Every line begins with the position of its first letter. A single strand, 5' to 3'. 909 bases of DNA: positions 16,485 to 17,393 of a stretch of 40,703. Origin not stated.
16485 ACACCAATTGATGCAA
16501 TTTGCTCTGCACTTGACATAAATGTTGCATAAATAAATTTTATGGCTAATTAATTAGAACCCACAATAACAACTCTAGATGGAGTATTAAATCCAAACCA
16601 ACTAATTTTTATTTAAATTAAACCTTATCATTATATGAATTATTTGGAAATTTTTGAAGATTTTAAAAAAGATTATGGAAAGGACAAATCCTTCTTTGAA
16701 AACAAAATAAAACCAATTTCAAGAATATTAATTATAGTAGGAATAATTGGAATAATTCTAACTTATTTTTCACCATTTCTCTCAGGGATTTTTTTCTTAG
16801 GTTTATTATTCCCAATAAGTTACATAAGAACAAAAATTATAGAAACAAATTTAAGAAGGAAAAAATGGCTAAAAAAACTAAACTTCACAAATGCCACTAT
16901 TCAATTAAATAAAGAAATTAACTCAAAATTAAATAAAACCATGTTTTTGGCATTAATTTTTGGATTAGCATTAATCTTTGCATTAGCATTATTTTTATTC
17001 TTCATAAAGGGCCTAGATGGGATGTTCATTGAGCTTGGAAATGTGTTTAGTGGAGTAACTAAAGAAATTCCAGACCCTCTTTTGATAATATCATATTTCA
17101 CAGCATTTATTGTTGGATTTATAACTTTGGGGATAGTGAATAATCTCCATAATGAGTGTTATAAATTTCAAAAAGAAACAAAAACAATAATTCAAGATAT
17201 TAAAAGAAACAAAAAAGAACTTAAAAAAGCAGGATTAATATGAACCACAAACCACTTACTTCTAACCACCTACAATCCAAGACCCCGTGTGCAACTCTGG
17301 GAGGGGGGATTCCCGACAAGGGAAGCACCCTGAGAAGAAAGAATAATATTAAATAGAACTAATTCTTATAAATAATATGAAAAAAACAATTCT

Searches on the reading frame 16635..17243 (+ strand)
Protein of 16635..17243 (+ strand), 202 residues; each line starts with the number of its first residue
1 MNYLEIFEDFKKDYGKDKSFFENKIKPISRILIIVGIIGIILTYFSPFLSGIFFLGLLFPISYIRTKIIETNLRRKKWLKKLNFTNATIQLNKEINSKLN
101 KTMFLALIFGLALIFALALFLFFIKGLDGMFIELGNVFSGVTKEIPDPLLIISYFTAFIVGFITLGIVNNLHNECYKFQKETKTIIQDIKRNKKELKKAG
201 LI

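Call 6: search_protein_families(library=pfam, proteins=[window:16635-17243:+], max_evalue=0.01)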
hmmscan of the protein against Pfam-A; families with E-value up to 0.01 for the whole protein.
window:16635-17243:+ (202 aa): 2 families
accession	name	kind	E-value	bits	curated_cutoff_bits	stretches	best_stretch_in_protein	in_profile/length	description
PF06109.18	HlyE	-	0.00036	20.4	25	1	5-63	158-221/333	Haemolysin E (HlyE)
PF13567.11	DUF4131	-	0.006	16.7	31.6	0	107-185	8-68/165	Domain of unknown function (DUF4131)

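Call 48: search_protein_families(library=phrogs, proteins=[window:16635-17243:+], max_evalue=0.001)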
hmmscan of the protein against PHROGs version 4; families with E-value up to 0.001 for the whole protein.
window:16635-17243:+ (202 aa): 0 families
